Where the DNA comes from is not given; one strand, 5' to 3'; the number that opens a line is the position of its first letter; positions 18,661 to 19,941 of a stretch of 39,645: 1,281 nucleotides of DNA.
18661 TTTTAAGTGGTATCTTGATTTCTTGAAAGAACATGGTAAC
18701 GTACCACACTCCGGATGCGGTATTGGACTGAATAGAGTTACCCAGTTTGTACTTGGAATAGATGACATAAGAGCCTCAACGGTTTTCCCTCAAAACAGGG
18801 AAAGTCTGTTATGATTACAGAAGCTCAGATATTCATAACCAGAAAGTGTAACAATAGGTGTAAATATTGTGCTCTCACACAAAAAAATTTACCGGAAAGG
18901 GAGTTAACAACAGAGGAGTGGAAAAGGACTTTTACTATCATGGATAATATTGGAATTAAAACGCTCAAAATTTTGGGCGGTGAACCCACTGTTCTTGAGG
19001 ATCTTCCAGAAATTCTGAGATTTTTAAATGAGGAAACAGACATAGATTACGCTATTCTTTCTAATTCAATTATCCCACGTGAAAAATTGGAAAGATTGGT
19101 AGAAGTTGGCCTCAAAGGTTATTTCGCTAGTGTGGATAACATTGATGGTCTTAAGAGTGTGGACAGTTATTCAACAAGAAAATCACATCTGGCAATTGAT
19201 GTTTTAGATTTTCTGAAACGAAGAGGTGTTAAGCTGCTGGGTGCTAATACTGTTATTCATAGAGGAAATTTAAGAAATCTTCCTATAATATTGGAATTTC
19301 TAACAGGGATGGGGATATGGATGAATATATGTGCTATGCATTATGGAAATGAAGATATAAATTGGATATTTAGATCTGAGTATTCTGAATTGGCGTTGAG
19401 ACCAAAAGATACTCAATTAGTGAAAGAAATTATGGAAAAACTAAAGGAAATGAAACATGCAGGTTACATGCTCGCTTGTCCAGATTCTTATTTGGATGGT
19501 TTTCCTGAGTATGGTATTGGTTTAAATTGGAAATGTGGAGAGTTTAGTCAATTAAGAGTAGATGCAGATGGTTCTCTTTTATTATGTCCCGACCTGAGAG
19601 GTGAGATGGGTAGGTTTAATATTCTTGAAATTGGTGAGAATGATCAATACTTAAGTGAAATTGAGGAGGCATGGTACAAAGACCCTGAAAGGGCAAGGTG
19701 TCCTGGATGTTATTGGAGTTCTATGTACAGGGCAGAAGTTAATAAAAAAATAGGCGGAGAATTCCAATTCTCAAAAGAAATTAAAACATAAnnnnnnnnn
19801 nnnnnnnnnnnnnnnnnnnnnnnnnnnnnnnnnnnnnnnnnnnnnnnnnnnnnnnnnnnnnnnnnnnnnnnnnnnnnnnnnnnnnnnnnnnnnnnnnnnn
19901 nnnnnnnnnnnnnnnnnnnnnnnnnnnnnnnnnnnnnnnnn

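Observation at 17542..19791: Overlap-chained cassette: zinc-ribbon protein, anticodon-domain-less AsnRS-type core, radical-SAM (SPASM/twitch-like) enzyme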

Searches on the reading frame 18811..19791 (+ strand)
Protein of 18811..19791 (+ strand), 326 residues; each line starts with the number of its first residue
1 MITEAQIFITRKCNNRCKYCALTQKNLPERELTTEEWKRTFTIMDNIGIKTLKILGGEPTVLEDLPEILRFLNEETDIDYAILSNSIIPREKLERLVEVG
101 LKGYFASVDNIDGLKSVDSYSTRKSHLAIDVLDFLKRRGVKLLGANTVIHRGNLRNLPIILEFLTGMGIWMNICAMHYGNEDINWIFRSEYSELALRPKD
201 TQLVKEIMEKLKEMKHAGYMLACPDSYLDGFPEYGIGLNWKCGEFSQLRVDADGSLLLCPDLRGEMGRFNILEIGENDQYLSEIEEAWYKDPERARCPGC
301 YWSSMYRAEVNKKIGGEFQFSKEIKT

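Call 3: search_protein_families(library=pfam, proteins=[window:18811-19791:+], max_evalue=0.1)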
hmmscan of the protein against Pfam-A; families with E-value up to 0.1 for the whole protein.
window:18811-19791:+ (326 aa): 2 families
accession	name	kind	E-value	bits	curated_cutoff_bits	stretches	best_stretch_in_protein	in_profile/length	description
PF04055.27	Radical_SAM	-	3.3e-20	73.4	29.5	1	8-152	2-153/166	Radical SAM superfamily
PF13353.11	Fer4_12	-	0.00014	22.6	22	1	10-73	12-75/137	4Fe-4S single cluster domain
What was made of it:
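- Checked: ORF3 matches PF04055 (E = 3e-20, call 3).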

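Call 4: search_protein_families(library=ncbifam, proteins=[window:18811-19791:+], max_evalue=0.1)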
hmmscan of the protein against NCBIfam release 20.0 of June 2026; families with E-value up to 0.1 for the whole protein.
window:18811-19791:+ (326 aa): 59 families (the best 25 are shown)
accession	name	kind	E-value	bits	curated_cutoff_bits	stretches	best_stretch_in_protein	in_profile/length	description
TIGR02666.1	moaA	equivalog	1.8e-21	76.5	284.05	1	6-294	13-313/336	GTP 3',8-cyclase MoaA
TIGR02668.1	moaA_archaeal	equivalog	6.1e-19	68.1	325.25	1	2-174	9-184/303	GTP 3',8-cyclase MoaA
NF001199.0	PRK00164.2-1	equivalog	3.8e-18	65.7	231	1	2-206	11-216/308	GTP 3',8-cyclase MoaA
TIGR02109.1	PQQ_syn_pqqE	equivalog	4.2e-16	58.8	381.35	1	9-261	13-259/358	pyrroloquinoline quinone biosynthesis protein PqqE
TIGR04546.1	rSAM_ahbC_deAc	equivalog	4.7e-13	48.7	650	1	9-179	45-214/390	12,18-didecarboxysiroheme deacetylase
TIGR04250.1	SCM_rSAM_ScmE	equivalog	2.5e-12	46.4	400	1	6-166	6-167/358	SynChlorMet cassette radical SAM/SPASM protein ScmE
TIGR03961.1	rSAM_PTO1314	hypoth_equivalog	1e-11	44.8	306.05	1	12-274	32-278/332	PTO1314 family radical SAM protein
TIGR04103.1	rSAM_nif11_3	equivalog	3.6e-11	42.3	725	1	7-262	9-268/412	nif11-class peptide radical SAM maturase 3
TIGR04133.1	rSAM_w_lipo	hypoth_equivalog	1.1e-10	40.9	425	1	10-297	31-321/350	TIGR04133 family radical SAM/SPASM protein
TIGR04545.1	rSAM_ahbD_hemeb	equivalog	1.4e-10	41.1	500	1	9-168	6-166/339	heme b synthase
TIGR04051.1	rSAM_NirJ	equivalog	2.4e-10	39.9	515.45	1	9-167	8-166/354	heme d1 biosynthesis radical SAM protein NirJ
TIGR04317.1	W_rSAM_matur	equivalog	1.5e-09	37.5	380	1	7-169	8-176/349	tungsten cofactor oxidoreductase radical SAM maturase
NF045702.1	rSAM_GDGT_ether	equivalog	2.2e-09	36.5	450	1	5-163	88-252/486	tetraether lipid synthase Tes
TIGR04347.1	pseudo_SAM_Halo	equivalog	2.8e-09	36.7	525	1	9-113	44-149/390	TIGR04347 family pseudo-SAM/SPASM protein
TIGR04055.1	rSAM_NirJ2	equivalog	3.3e-09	36.7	500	1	10-165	7-162/326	putative heme d1 biosynthesis radical SAM protein NirJ2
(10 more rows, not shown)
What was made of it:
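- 18811..19791 (+): ORF3: a 326-aa radical-SAM enzyme with C13x3C17x2C20 and a twitch-type auxiliary Cys set, C242-x11-G254-x4-C259...C297-x2-C300. Calls 3 and 4.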

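Call 9: find_homologous_proteins(query=window:18811-19791:+)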
Query window:18811-19791:+ (326 aa): 109 proteins with E <= 0.001 among 1831 candidates.
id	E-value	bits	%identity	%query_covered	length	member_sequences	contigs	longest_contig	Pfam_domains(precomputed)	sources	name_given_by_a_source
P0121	2.5e-220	749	99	100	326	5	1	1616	PF04055.28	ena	-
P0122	6.6e-185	632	85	100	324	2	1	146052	PF04055.28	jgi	jgi:MoaA/NifB/PqqE/SkfB family radical SAM enzyme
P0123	9.7e-90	319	48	95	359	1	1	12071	PF04055.28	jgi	-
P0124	1.9e-86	308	47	95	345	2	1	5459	PF04055.28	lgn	-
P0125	2.3e-85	305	45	96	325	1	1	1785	PF04055.28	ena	-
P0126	3.2e-81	291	46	96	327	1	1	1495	PF04055.28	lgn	-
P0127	3.9e-80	288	45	98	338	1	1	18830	PF04055.28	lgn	-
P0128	4.1e-78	281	45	96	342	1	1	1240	PF04055.28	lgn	-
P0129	5.9e-78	281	44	98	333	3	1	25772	PF04055.28,PF13353.12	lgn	-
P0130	6.8e-78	280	43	98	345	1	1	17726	PF04055.28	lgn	-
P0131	1.1e-75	273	42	98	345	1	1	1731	PF04055.28,PF13353.12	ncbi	-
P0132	1.8e-66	243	39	94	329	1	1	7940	PF04055.28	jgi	-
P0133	7.4e-66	241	40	94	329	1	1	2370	PF04055.28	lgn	-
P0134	3.9e-65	238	38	98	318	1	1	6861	PF04055.28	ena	-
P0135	3.5e-63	232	38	98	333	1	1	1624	PF04055.28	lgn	-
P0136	7.0e-63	231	40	97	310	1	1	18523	PF04055.28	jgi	jgi:MoaA/NifB/PqqE/SkfB family radical SAM enzyme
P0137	8.9e-63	231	40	96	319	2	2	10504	PF04055.28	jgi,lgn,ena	-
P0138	1.2e-60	224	43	96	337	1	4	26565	PF04055.28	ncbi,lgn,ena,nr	ncbi:MAG: radical SAM protein [Candidatus Aenigmarchaeota archaeon]|nr:radical SAM protein [Candidat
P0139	1.3e-60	224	37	94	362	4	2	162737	PF04055.28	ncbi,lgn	-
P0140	1.4e-60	223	37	99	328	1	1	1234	PF04055.28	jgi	jgi:MoaA/NifB/PqqE/SkfB family radical SAM enzyme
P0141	2.3e-59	220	37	97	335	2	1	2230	PF04055.28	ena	-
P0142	3.5e-59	219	37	96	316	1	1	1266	PF04055.28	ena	-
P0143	2.4e-58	216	39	93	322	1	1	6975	PF04055.28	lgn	-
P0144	1.1e-57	214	37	96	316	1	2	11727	PF04055.28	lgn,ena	-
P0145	1.4e-57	214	36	98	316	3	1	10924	PF04055.28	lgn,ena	-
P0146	6.4e-57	211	36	99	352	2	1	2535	PF04055.28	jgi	-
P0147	7.4e-57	211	37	94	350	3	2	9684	PF04055.28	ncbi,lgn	-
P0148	1.5e-56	210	36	93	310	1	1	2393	PF04055.28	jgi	jgi:MoaA/NifB/PqqE/SkfB family radical SAM enzyme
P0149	3.1e-56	209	37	99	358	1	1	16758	PF04055.28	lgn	-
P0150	2.1e-55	206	36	94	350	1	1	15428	PF04055.28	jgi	-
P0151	3.3e-55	206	38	94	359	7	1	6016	PF04055.28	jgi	-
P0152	7.2e-55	205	36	97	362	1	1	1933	PF04055.28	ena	-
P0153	1.6e-54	204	37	94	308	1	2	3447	PF04055.28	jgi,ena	-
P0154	1.1e-52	198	36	94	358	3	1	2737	PF04055.28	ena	-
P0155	2.7e-52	196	35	94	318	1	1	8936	PF04055.28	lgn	-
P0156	2.8e-25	107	28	94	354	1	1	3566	PF04055.28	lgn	-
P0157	9.8e-25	106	30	94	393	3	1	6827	PF04055.28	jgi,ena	-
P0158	1.2e-20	92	28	94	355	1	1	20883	PF04055.28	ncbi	-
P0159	5.4e-15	74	27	80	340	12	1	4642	PF04055.28,PF13353.12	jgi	jgi:MoaA/NifB/PqqE/SkfB family radical SAM enzyme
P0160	2.4e-13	68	27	78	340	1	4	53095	PF04055.28,PF13353.12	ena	-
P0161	1.4e-11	62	23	80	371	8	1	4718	PF04055.28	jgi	-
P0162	3.0e-9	55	29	78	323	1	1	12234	PF04055.28,PF06463.19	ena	-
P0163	4.5e-9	54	25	82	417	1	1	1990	PF04055.28,PF13353.12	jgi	jgi:MoaA/NifB/PqqE/SkfB family radical SAM enzyme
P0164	5.7e-9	54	30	49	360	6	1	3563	PF13186.12,PF04055.28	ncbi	-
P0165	1.2e-8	53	31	40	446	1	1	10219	PF13186.12,PF04055.28,PF13353.12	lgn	-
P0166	1.2e-8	53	26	47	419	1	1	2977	PF13186.12,PF04055.28,PF13353.12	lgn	-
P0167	2.7e-8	52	27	52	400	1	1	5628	PF13186.12,PF04055.28,PF13353.12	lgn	-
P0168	3.9e-8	51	27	49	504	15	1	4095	PF13186.12,PF04055.28,PF13353.12,PF13424.13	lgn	-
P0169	3.9e-8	51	24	91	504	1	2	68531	PF13186.12,PF04055.28,PF13353.12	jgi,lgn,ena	-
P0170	4.4e-8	51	26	52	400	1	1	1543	PF04055.28,PF13353.12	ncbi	-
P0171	5.9e-8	51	26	68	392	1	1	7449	PF13186.12,PF04055.28,PF13353.12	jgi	-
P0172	6.1e-8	50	26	68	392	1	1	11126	PF13186.12,PF04055.28,PF13353.12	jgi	-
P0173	6.9e-8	50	26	52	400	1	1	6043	PF13186.12,PF04055.28,PF13353.12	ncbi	-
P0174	9.2e-8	50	27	49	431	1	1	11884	PF13186.12,PF04055.28,PF13353.12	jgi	-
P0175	1.1e-7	50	27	49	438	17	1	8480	PF13186.12,PF04055.28,PF13353.12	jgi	-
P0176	1.1e-7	50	25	68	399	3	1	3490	PF13186.12,PF04055.28,PF13353.12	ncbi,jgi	-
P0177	1.2e-7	50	29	48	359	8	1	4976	PF04055.28,PF13353.12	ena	-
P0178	1.6e-7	49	23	90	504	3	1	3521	PF13186.12,PF04055.28,PF13353.12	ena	-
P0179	1.7e-7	49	28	52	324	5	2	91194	PF04055.28,PF13353.12,PF06463.19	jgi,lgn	-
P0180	2.3e-7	49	27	51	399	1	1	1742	PF13186.12,PF04055.28,PF13353.12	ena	-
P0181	2.6e-7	48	30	58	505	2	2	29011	PF14559.13,PF13186.12,PF04055.28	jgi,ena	-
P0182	3.6e-7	48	27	51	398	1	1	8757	PF13186.12,PF04055.28,PF13353.12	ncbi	-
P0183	4.1e-7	48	27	52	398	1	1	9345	PF13186.12,PF04055.28,PF13353.12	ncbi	-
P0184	4.2e-7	48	28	51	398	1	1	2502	PF13186.12,PF04055.28,PF13353.12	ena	-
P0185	4.5e-7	48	29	49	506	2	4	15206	PF13186.12,PF04055.28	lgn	-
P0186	4.5e-7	48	27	51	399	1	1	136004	PF13186.12,PF04055.28,PF13353.12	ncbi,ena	-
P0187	4.5e-7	48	27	51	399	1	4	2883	PF13186.12,PF04055.28,PF13353.12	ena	-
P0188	4.6e-7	48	25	78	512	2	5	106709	PF14559.13,PF23914.2,PF13186.12,PF04055.28,PF12895.14,PF13424.13,PF07719.24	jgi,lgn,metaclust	metaclust:\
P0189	4.7e-7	48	27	51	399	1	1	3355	PF13186.12,PF04055.28,PF13353.12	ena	-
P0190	4.9e-7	47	27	51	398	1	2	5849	PF13186.12,PF04055.28,PF13353.12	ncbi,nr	ncbi:MAG: 12,18-didecarboxysiroheme deacetylase [Methanosarcinaceae archaeon]|nr:12,18-didecarboxysi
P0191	5.5e-7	47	28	50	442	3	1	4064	PF13186.12,PF04055.28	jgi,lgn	-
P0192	5.7e-7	47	27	52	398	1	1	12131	PF13186.12,PF04055.28,PF13353.12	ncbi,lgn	-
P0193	6.7e-7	47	27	51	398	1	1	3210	PF13186.12,PF04055.28,PF13353.12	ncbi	-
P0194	6.9e-7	47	27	51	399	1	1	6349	PF13186.12,PF04055.28,PF13353.12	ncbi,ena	-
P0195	7.0e-7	47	27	51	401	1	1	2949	PF13186.12,PF04055.28,PF13353.12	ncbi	-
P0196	9.5e-7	47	27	52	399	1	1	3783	PF13186.12,PF04055.28,PF13353.12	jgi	-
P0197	9.6e-7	47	27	52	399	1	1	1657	PF13186.12,PF04055.28,PF13353.12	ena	-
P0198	9.9e-7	47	26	52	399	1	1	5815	PF13186.12,PF04055.28,PF13353.12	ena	-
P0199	1.1e-6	46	26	52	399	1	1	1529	PF13186.12,PF04055.28,PF13353.12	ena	-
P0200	1.1e-6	46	26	52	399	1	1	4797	PF13186.12,PF04055.28,PF13353.12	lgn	-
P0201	1.2e-6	46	24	68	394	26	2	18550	PF13186.12,PF04055.28,PF13353.12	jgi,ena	-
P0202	1.2e-6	46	27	68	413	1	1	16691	PF13186.12,PF04055.28,PF13353.12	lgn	-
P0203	1.5e-6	46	26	52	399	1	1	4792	PF13186.12,PF04055.28,PF13353.12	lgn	-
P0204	1.5e-6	46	29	32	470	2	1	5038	PF13186.12,PF04055.28,PF13353.12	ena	-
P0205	1.5e-6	46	26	51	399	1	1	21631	PF13186.12,PF04055.28,PF13353.12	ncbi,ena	-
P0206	1.5e-6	46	27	51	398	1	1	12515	PF13186.12,PF04055.28,PF13353.12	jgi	-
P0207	1.6e-6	46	27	51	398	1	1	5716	PF13186.12,PF04055.28,PF13353.12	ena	-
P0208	1.8e-6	46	27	51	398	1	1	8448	PF13186.12,PF04055.28,PF13353.12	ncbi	-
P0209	2.3e-6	45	28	82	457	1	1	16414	PF13186.12,PF04055.28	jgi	jgi:radical SAM protein with 4Fe4S-binding SPASM domain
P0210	2.7e-6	45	25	50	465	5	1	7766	PF13186.12,PF04055.28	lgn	-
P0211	4.0e-6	44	33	33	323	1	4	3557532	PF04055.28,PF06463.19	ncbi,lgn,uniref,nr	ncbi:cyclic pyranopterin phosphate synthase MoaA [Anoxybacter fermentans]|uniref:GTP 3',8-cyclase n=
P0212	4.2e-6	44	26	90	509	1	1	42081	PF13186.12,PF04055.28,PF13353.12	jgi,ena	-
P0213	5.1e-6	44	29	48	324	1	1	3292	PF04055.28,PF13353.12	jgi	jgi:MoaA/NifB/PqqE/SkfB family radical SAM enzyme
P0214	1.1e-5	43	27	50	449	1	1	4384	PF13186.12,PF04055.28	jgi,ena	-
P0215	1.2e-5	43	27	89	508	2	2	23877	PF14559.13,PF13186.12,PF04055.28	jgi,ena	-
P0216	1.5e-5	43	26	51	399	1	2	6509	PF13186.12,PF04055.28,PF13353.12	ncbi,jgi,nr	ncbi:MAG TPA: 12,18-didecarboxysiroheme deacetylase [Methanosarcinaceae archaeon]|nr:12,18-didecarbo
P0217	1.8e-5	42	26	49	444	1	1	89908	PF13186.12,PF04055.28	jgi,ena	-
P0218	2.2e-5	42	29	46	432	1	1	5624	PF13186.12,PF04055.28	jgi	jgi:pyrroloquinoline quinone biosynthesis protein E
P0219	4.2e-5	41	25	90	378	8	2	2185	PF13186.12,PF04055.28,PF13353.12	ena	-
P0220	7.7e-5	40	27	48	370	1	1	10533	PF04055.28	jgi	-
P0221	9.4e-5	40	26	55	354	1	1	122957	PF04055.28,PF13353.12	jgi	jgi:radical SAM protein with 4Fe4S-binding SPASM domain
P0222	2.0e-4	39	27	43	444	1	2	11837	PF04055.28,PF13353.12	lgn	-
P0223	2.3e-4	39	27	49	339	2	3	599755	PF13186.12,PF04055.28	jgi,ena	-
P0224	2.6e-4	39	25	50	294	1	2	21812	PF04055.28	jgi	-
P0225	2.9e-4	38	23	49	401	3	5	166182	PF04055.28,PF13353.12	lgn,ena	-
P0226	3.1e-4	38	26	52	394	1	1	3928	PF04055.28,PF13353.12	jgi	-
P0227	3.2e-4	38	26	49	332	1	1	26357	PF04055.28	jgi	jgi:MoaA/NifB/PqqE/SkfB family radical SAM enzyme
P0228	6.5e-4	37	30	33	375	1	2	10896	PF04055.28,PF13353.12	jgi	jgi:MoaA/NifB/PqqE/SkfB family radical SAM enzyme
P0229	7.3e-4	37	27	48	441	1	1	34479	PF23545.2,PF04055.28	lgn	-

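Call 11: search_solved_structures(query=window:18811-19791:+, max_evalue=0.01)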
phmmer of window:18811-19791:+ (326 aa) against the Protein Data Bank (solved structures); distinct sequences matched with E-value up to 0.01: 19.
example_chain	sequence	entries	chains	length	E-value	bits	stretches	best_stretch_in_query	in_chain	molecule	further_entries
1tv7_A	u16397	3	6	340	3.4e-12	49.6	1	4-189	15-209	Molybdenum cofactor biosynthesis protein A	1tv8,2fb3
2fb2_A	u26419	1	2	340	8.8e-12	48.2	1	5-188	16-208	Molybdenum cofactor biosynthesis protein A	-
6c8v_A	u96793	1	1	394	4e-11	46.1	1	9-205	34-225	Coenzyme PQQ synthesis protein E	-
9dfn_A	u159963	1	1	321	2.4e-06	30.3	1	6-117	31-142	Radical SAM core domain-containing protein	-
9dfu_A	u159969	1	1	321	1.5e-05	27.8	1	8-117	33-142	Radical SAM core domain-containing protein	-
5vsl_A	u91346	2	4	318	4.5e-05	26.2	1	8-93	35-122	Radical S-adenosyl methionine domain-containing protein 2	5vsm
6q2p_A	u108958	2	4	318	4.6e-05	26.1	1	8-93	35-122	Radical S-adenosyl methionine domain-containing protein 2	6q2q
7tol_A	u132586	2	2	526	4.7e-05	26.1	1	5-112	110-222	glycerol dibiphytanyl glycerol tetraether - macrocyclic archaeol synthase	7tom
4wcx_A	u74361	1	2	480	0.00021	23.9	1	5-62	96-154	Biotin and thiamin synthesis associated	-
6b4c_A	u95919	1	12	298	0.00039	23.1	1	8-92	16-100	Viperin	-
9dgw_A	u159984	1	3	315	0.00043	22.9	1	8-92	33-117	Radical SAM core domain-containing protein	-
9dfw_A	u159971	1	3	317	0.00045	22.9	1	8-92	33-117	Radical SAM core domain-containing protein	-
7n7i_A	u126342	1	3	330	0.00047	22.8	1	8-92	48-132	Viperin-like enzyme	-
5v1q_A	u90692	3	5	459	0.00072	22.2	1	6-96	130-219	Radical SAM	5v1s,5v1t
7vob_C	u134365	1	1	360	0.00095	21.8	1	10-169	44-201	Cytosylglucuronate decarboxylase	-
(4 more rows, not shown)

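Call 15: find_encoding_contigs(protein=P0122, flank=6000, max_places=2)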
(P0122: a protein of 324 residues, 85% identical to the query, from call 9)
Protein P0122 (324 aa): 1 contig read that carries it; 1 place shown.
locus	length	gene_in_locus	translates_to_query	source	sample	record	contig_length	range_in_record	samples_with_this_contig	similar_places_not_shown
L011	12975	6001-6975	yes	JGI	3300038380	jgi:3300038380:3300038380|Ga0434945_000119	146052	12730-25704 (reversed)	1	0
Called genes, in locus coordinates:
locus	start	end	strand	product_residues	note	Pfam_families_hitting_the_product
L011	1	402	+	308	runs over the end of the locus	PF00482:T2SSF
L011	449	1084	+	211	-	-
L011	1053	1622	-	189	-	PF09824:ArsR (faint), PF12840:HTH_20 (faint), PF01022:HTH_5 (faint), PF01325:Fe_dep_repress (faint), PF13404:HTH_AsnC-type (faint), PF13412:HTH_24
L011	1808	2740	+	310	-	PF08443:RimK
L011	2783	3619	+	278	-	PF00924:MS_channel_2nd (faint), PF05552:MS_channel_1st_1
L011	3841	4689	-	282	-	-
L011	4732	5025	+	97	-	-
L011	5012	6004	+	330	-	PF00152:tRNA-synt_2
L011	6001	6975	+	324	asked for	PF04055:Radical_SAM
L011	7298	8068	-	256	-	PF01884:PcrB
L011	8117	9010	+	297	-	PF00106:adh_short (weak), PF01073:3Beta_HSD, PF01370:Epimerase, PF04321:RmlD_sub_bind, PF05368:NmrA, PF13460:NAD_binding_10, PF16363:GDP_Man_Dehyd, PF07993:NAD_binding_4, +2 more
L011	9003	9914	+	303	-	PF02881:SRP54_N, PF00448:SRP54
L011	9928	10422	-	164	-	PF04250:DUF429 (faint)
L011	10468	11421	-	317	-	PF01916:DS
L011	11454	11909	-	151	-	PF06695:Sm_multidrug_ex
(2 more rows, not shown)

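Call 16: find_encoding_contigs(protein=P0129, flank=6000, max_places=2)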
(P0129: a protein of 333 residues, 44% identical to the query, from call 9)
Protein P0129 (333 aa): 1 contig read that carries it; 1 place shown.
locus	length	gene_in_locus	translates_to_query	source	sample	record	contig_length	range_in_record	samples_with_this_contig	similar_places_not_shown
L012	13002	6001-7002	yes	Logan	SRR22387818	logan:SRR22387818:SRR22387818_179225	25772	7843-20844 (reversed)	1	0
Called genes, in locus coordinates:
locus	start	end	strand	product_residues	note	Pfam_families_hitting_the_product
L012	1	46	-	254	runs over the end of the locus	-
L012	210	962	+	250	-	-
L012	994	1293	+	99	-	-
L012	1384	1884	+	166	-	PF13298:LigD_N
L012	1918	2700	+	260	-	-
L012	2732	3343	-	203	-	PF01694:Rhomboid, PF08551:DUF1751 (weak)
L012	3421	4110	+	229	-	-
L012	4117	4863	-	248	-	PF12705:PDDEXK_1, PF01930:Cas_Cas4 (weak)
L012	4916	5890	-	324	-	-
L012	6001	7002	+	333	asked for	PF04055:Radical_SAM, PF13353:Fer4_12 (weak)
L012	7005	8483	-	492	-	PF00587:tRNA-synt_2b, PF03129:HGTP_anticodon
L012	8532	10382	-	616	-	PF00270:DEAD (faint), PF06733:DEAD_2, PF06777:HBB, PF13307:Helicase_C_2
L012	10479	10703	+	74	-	-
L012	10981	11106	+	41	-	-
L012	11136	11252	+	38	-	-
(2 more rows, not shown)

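Call 18: find_encoding_contigs(protein=P0123, flank=5000, max_places=1)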
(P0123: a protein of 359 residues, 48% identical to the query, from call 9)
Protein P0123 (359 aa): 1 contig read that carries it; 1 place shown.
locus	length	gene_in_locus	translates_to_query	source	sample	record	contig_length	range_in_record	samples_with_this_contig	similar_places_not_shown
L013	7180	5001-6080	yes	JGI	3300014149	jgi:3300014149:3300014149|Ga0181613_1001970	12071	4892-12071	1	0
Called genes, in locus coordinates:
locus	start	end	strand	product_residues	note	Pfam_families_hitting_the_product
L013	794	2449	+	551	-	PF01385:OrfB_IS605, PF07282:Cas12f1-like_TNB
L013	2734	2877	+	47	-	-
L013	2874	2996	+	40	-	PF09723:Zn_ribbon_8 (weak)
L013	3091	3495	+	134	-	-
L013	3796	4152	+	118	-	-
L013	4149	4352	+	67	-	PF04014:MazE_antitoxin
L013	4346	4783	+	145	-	-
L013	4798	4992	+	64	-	-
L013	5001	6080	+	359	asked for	PF04055:Radical_SAM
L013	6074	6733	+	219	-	PF14681:UPRTase, PF00156:Pribosyltran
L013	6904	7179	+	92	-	?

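Call 19: find_encoding_contigs(protein=P0139, flank=5000, max_places=1)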
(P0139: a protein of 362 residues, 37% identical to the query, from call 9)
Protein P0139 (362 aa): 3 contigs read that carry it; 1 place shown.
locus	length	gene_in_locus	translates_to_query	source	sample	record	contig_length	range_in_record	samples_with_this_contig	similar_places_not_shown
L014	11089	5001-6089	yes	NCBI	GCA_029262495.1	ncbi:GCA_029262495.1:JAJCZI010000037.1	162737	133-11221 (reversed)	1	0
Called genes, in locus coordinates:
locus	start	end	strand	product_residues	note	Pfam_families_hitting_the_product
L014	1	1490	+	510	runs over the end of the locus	PF08668:HDOD, PF00990:GGDEF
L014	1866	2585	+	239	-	PF12261:T_hemolysin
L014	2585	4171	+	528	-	PF00501:AMP-binding, PF23562:AMP-binding_C_3 (weak)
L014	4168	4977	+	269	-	PF21033:RMD1-3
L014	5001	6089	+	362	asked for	PF04055:Radical_SAM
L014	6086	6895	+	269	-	PF00106:adh_short, PF01370:Epimerase (faint), PF08659:KR, PF13561:adh_short_C2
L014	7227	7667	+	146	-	PF02082:Rrf2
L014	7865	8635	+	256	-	PF00510:COX3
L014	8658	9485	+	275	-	PF02630:SCO1-SenC (weak)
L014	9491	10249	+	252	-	PF00116:COX2, PF13473:Cupredoxin_1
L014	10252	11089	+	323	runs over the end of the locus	?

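Call 20: find_encoding_contigs(protein=P0138, flank=5000, max_places=1)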
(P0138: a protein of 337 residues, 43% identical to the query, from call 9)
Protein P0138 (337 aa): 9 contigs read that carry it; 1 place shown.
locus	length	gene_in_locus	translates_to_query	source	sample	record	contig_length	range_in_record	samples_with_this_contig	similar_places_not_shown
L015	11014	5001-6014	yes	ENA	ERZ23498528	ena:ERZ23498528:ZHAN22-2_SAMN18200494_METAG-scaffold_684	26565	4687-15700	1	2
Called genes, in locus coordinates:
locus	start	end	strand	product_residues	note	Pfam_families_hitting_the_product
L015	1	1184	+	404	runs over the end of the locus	PF12704:MacB_PCD, PF02687:FtsX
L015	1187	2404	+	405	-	PF12704:MacB_PCD, PF02687:FtsX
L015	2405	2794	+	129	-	PF00293:NUDIX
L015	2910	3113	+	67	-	PF08221:HTH_9 (weak), PF10771:DUF2582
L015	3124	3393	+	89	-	-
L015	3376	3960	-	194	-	PF02525:Flavodoxin_2, PF03358:FMN_red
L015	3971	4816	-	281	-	-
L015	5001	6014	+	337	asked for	PF04055:Radical_SAM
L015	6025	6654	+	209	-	PF14681:UPRTase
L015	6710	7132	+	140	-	-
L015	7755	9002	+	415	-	PF00149:Metallophos, PF12850:Metallophos_2 (faint)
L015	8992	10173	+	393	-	PF07690:MFS_1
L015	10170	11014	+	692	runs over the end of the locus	PF02463:SMC_N, PF13175:AAA_15, PF13476:AAA_23, PF13304:AAA_21 (faint)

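Call 52: find_related_loci(query=A3, collection=metagenome_contigs, flank=5000)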
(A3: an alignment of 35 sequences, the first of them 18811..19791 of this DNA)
Query A3 (326 aa) in metagenome_contigs; peptide patterns used: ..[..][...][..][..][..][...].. (x = any residue, [..] = any of these).
69 stretches matched a pattern; 30 encode a relative of the query (tblastn E <= 1e-3); 30 distinct loci.
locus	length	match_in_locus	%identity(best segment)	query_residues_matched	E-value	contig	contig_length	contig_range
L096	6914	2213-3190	100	1-326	0e+0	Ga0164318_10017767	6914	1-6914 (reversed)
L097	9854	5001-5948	45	2-320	6e-89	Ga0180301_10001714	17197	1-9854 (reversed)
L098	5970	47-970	46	2-311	5e-87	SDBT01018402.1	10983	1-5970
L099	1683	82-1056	45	2-324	2e-91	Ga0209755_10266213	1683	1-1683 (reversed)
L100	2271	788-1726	45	2-313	4e-89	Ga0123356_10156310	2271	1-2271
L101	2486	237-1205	44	2-322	5e-87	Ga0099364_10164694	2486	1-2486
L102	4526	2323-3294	45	2-323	1e-84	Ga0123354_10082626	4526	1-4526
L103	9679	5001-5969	45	1-320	3e-90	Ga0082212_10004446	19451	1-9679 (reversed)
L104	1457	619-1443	46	2-276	2e-86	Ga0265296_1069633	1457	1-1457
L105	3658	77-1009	42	2-311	6e-81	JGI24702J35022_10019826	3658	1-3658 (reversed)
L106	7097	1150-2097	42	2-320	1e-73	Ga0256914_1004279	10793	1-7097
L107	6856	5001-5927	39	4-311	4e-71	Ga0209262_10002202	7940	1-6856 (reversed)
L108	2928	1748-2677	40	2-311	3e-68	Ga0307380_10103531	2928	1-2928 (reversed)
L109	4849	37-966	40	2-311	9e-68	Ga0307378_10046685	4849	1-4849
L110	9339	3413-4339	40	1-313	8e-67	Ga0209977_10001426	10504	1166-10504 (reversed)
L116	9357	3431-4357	36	1-314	1e-60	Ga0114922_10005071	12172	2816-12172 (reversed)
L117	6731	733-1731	36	2-320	9e-60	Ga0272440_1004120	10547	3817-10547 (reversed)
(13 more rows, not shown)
